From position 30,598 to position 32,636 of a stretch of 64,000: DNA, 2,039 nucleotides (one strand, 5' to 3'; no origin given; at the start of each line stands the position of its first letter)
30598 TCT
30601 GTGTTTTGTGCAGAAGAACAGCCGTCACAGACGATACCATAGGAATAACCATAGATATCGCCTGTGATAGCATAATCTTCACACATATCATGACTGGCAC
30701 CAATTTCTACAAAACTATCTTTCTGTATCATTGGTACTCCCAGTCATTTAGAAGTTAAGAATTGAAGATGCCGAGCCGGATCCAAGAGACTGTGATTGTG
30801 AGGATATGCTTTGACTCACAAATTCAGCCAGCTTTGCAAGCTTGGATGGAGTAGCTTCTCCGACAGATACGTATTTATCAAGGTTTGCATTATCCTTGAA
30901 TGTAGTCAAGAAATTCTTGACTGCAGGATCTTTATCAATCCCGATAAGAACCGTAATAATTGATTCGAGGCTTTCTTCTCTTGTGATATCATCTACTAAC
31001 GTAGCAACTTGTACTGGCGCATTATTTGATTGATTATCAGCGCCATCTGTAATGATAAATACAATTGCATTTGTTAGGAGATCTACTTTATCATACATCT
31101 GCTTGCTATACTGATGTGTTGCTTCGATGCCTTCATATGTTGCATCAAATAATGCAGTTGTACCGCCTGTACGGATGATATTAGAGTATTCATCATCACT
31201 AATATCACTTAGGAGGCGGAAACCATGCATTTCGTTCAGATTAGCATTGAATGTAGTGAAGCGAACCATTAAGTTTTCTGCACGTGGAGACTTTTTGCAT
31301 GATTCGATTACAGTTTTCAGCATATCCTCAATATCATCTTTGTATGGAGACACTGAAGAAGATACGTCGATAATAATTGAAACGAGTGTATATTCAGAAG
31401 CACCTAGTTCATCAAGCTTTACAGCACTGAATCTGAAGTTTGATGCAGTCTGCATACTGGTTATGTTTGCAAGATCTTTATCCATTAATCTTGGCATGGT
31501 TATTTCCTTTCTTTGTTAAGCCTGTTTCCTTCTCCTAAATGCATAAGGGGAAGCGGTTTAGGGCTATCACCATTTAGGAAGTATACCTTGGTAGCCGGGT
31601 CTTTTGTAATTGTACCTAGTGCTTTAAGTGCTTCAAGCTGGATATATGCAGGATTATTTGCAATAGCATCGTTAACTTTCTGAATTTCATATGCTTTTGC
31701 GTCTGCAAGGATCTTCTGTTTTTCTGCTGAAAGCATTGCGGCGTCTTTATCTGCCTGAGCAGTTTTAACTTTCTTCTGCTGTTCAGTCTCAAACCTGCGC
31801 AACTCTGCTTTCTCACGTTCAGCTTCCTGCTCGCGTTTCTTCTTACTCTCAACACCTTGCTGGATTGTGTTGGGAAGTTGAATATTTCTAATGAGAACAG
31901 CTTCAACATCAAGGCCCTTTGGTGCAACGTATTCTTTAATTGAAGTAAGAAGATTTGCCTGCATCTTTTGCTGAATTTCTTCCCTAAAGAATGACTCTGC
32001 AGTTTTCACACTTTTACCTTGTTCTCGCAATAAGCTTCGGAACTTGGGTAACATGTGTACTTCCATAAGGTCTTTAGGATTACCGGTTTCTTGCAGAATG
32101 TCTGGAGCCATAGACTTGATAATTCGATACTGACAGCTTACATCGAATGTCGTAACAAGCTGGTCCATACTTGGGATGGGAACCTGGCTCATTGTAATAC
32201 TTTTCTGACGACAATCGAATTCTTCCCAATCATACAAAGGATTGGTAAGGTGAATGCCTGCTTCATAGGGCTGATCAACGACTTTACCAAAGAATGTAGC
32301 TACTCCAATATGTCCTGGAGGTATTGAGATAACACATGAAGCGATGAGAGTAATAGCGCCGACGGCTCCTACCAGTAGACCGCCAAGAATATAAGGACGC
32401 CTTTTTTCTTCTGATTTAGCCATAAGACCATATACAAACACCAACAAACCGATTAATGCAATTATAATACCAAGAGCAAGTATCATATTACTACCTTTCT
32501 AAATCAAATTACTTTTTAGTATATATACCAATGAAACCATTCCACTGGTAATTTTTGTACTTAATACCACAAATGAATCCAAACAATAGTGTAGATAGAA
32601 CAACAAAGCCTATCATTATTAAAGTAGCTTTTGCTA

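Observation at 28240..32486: TerY-P-like triad (vWA, PP2C phosphatase, Ser/Thr kinase) preceded by an SPFH/band-7 membrane protein, encoded by the phage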

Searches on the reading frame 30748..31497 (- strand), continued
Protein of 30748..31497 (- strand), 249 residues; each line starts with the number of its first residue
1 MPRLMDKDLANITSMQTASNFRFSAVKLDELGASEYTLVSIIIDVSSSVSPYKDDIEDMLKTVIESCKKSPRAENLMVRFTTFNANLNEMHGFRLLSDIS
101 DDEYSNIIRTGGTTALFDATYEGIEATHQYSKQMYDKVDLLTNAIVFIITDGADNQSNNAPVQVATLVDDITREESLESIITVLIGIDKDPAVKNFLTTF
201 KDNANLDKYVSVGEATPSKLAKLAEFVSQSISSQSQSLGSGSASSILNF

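Call 85: predict_structure(alignment_id=A1)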
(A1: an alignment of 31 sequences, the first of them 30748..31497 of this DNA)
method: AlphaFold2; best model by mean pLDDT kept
length: 249 residues; sequences in the alignment: 31
mean_pLDDT: 88.9   pTM: 0.88
mean pLDDT of the five models: 88.9, 86.2, 85.6, 84.6, 84.6
residues with pLDDT >= 90: 158; 70-90: 74; 50-70: 14; < 50: 3
segments of 3 or more residues with pLDDT < 50: 1-3
pLDDT, mean of each block of 10 residues (from residue 1): 54 87 92 92 94 92 89 90 94 92 90 95 97 93 95 94 96 89 92 95 96 87 85 78 65
secondary structure, 60 per line:
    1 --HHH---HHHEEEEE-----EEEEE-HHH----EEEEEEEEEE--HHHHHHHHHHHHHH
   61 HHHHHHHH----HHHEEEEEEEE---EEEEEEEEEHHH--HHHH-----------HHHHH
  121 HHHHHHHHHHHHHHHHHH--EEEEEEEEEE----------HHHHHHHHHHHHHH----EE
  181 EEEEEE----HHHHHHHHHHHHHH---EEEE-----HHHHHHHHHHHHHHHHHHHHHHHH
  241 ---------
elements in order: E12-16 E22-26 E35-44 H47-68 E76-83 E87-95 H101-104 H116-138 E141-150 H161-174 E179-186 H191-204 E208-211 H217-240

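Call 88: fold_search(model_id=the predicted structure, library=pdb)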
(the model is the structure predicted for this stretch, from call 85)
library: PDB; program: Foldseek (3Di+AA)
matches with E <= 10: 1266; with E <= 0.001: 351
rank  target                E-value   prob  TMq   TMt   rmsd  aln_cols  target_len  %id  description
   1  7ba2_A                7.3e-10  1.00  0.61  0.38   9.4       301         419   12  D319A mutant of the PilB minor pilin from Streptococcus sanguinis (released 2021-04-28)
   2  7b7p_A                4.9e-09  1.00  0.60  0.38   7.8       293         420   13  PilB minor pilin from Streptococcus sanguinis (released 2021-04-28)
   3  6fpy_B                1.4e-08  1.00  0.56  0.26  13.5       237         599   15  Inter-alpha-inhibitor heavy chain 1, wild type (released 2019-02-27)
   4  4cn9_A                1.5e-08  1.00  0.52  0.35   4.4       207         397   18  structure of proximal thread matrix protein 1 (PTMP1) from the mussel byssus with zinc occupied MIDAS motif (released 2014-03-12)
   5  7ba2_B                1.7e-08  1.00  0.58  0.36  10.1       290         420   15  D319A mutant of the PilB minor pilin from Streptococcus sanguinis (released 2021-04-28)
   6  4cnb_A                3.0e-08  1.00  0.50  0.34   5.1       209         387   18  Structure of proximal thread matrix protein 1 (PTMP1) from the mussel byssus - Crystal form 2 (released 2014-03-12)
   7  3q3g_E                3.6e-08  1.00  0.53  0.67   4.5       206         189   17  Crystal Structure of A-domain in complex with antibody (released 2011-11-30)
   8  6fpz_A                3.6e-08  1.00  0.56  0.26  13.5       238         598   14  Inter-alpha-inhibitor heavy chain 1, D298A (released 2019-02-27)
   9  6fpy_A                4.3e-08  1.00  0.56  0.25  13.7       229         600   14  Inter-alpha-inhibitor heavy chain 1, wild type (released 2019-02-27)
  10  4cn9_B                4.8e-08  1.00  0.52  0.35   4.3       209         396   17  structure of proximal thread matrix protein 1 (PTMP1) from the mussel byssus with zinc occupied MIDAS motif (released 2014-03-12)
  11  4cn8                  4.8e-08  1.00  0.54  0.36   9.1       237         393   17  Structure of proximal thread matrix protein 1 (PTMP1) from the mussel byssus (released 2014-03-12)
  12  4igi                  6.1e-08  1.00  0.56  0.68   5.1       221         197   15  Crystal structure of the Collagen VI alpha3 N5 domain (released 2013-12-18)
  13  4ihk                  1.3e-07  1.00  0.51  0.64   5.2       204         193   15  Crystal structure of the Collagen VI alpha3 N5 domain R1061Q (released 2013-12-18)
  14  1na5                  1.3e-07  1.00  0.51  0.63   5.3       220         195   17  INTEGRIN ALPHA M I DOMAIN (released 2003-05-20)
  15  1mf7                  1.3e-07  1.00  0.52  0.65   5.4       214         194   17  INTEGRIN ALPHA M I DOMAIN (released 2003-05-20)
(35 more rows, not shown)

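Call 100: search_protein_families(library=ncbifam, proteins=[L078:16589-17197:+, L086:15926-16519:+, L066:6559-7935:+, L077:3057-3662:+], max_evalue=0.001)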
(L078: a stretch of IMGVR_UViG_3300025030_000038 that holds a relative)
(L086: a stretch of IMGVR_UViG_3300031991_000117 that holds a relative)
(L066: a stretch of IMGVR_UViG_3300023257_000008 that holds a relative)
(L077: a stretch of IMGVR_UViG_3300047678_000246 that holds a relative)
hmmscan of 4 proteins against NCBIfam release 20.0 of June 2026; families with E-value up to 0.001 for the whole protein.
L078:16589-17197:+ (202 aa): 12 families
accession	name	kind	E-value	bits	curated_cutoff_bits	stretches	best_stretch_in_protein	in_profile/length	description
NF007834.0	PRK10546.1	equivalog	4.5e-18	65.4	156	1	60-131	3-76/135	pyrimidine (deoxy)nucleoside triphosphate diphosphatase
NF006530.0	PRK08999.1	equivalog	4.8e-18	65.3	245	1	60-130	5-76/315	Nudix family hydrolase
TIGR00586.1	mutt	equivalog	7.8e-13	48.6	97.9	1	63-130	7-75/129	8-oxo-dGTP diphosphatase MutT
NF008044.0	PRK10776.1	equivalog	1.4e-10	41.2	148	1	62-120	5-64/130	8-oxo-dGTP diphosphatase MutT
TIGR02705.1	nudix_YtkD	equivalog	1.6e-06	27.7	154.4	1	90-130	48-88/156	RNA deprotection pyrophosphohydrolase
NF001938.0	PRK00714.1-5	equivalog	2e-06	27.3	116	1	67-116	20-74/172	RNA pyrophosphohydrolase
NF012016.0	PRK15472.1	equivalog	2.6e-05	23.9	95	1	63-116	6-60/141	nucleoside triphosphatase NudI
NF001937.0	PRK00714.1-4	equivalog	4.2e-05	23.2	139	1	67-117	15-61/161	RNA pyrophosphohydrolase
NF041652.1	Nud_hyd_Dein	equivalog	0.00011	22.4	200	1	67-120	20-76/152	Nudix hydrolase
NF001936.0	PRK00714.1-3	equivalog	0.00015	21.7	118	1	74-116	25-64/155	RNA pyrophosphohydrolase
NF011963.0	PRK15434.1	subfamily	0.00024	20.8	146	1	56-121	13-77/159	GDP-mannose mannosyl hydrolase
NF001299.0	PRK00241.1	equivalog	0.00041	19.9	158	1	55-119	132-191/263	NAD(+) diphosphatase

L086:15926-16519:+ (197 aa): 11 families
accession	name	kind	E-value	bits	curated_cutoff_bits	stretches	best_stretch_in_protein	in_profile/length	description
NF005519.0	PRK07152.1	equivalog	4.5e-31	108.1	315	1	5-194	2-184/361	nicotinate-nucleotide adenylyltransferase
TIGR00482.1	TIGR00482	equivalog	3.2e-30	105.6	112.45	1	8-194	1-194/194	nicotinate (nicotinamide) nucleotide adenylyltransferase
NF000840.1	PRK00071.1-3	equivalog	2.7e-25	89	150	1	3-195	5-199/201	nicotinate-nucleotide adenylyltransferase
NF000841.0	PRK00071.1-4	equivalog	2.3e-24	86.3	197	1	2-195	5-193/194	nicotinate-nucleotide adenylyltransferase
NF006479.0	PRK08887.1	equivalog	2.9e-20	72.8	164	1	4-131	2-133/174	nicotinate-nicotinamide nucleotide adenylyltransferase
NF000839.0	PRK00071.1-1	equivalog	1.2e-18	67.8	187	1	7-195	9-216/219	nicotinate-nucleotide adenylyltransferase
NF000843.0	PRK00071.2-2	equivalog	3.6e-17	62.6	240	1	3-137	11-147/212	nicotinate-nucleotide adenylyltransferase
NF005410.0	PRK06973.1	equivalog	7.8e-15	54.8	214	1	3-131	21-156/243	nicotinate-nucleotide adenylyltransferase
NF000845.0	PRK00071.2-4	equivalog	7.2e-13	48.4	210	1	6-135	10-141/197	nicotinate-nucleotide adenylyltransferase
NF000846.0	PRK00071.2-5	equivalog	9.2e-10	38.3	329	1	5-127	20-144/210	nicotinate-nucleotide adenylyltransferase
NF000842.0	PRK00071.2-1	equivalog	4.9e-08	32.8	167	1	4-195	2-185/191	nicotinate-nucleotide adenylyltransferase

L066:6559-7935:+ (458 aa): 5 families
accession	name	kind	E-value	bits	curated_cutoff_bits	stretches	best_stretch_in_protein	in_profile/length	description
NF010587.0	PRK13980.1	equivalog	5e-19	68.5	255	2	87-182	9-105/267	NAD+ synthase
TIGR00552.1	nadE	equivalog_domain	5.2e-15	55.3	63.65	2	248-326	133-199/251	NAD(+) synthase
NF002048.0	PRK00876.1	subfamily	3.5e-11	42.5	313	2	249-291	198-239/330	NAD(+) synthase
NF001979.1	PRK00768.1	equivalog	1.3e-07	31.4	250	0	79-133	7-61/266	NAD(+) synthase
NF010588.0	PRK13981.1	equivalog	3.6e-05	22.4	479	1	89-167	265-344/546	NAD+ synthase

L077:3057-3662:+ (201 aa): 0 families

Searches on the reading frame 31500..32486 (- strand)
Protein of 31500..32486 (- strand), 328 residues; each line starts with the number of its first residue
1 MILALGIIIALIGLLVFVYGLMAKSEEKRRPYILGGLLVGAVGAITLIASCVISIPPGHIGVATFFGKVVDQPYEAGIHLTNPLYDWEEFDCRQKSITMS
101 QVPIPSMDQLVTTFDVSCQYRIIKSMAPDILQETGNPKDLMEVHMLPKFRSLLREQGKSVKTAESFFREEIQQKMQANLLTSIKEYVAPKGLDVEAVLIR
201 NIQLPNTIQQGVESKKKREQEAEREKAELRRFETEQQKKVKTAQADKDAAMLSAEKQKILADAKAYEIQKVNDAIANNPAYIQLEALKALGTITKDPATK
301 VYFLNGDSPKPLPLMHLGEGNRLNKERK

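Call 3: search_protein_families(library=pfam, proteins=[window:31500-32486:-], max_evalue=0.1)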
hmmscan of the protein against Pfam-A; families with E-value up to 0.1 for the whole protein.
window:31500-32486:- (328 aa): 4 families
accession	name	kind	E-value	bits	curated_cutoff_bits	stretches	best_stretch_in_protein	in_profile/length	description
PF01145.31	Band_7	-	2.7e-24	86.6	23.6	1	54-230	2-173/176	SPFH domain / Band 7 family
PF13421.11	Band_7_1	-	0.0073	16.4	24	1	172-217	163-208/211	SPFH domain-Band 7 family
PF05262.16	Borrelia_P83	-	0.036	13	33.6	1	209-293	292-377/489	Borrelia P83/100 protein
PF15698.10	Phosphatase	-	0.08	12.6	28.4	0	127-177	96-144/256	Phosphatase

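Call 4: search_protein_families(library=padloc, proteins=[window:31500-32486:-], max_evalue=0.1)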
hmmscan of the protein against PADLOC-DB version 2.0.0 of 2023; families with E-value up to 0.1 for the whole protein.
window:31500-32486:- (328 aa): 0 families

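Call 5: search_protein_families(library=phrogs, proteins=[window:31500-32486:-], max_evalue=0.01)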
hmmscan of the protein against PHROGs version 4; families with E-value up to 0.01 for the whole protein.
window:31500-32486:- (328 aa): 2 families
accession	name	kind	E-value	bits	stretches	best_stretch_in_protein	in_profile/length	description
phrog_200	-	other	2.7e-55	189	1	3-289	47-331/379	lipoprotein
phrog_11227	-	other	0.00015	22.7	1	224-294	41-111/138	protease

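Call 7: search_protein_families(library=ncbifam, proteins=[window:31500-32486:-], max_evalue=0.1)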
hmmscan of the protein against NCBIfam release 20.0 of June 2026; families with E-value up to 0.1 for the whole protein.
window:31500-32486:- (328 aa): 2 families
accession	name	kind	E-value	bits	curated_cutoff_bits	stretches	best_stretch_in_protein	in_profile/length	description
TIGR01933.1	hflK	equivalog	5.2e-05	22.8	159.4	1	57-280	6-211/261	FtsH protease activity modulator HflK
TIGR01932.1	hflC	equivalog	0.0043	15.9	134.4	0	149-265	153-268/318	protease modulator HflC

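Call 94: find_related_loci(query=window:31500-32486:-, collection=viral_contigs, flank=8000)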
Query window:31500-32486:- (328 aa) in viral_contigs; peptide patterns used: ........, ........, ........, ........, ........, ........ (x = any residue, [..] = any of these).
14 stretches matched a pattern; 1 encode a relative of the query (tblastn E <= 1e-3); 1 distinct loci.
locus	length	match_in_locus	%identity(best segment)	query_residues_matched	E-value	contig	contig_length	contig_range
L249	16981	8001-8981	52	3-319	2e-113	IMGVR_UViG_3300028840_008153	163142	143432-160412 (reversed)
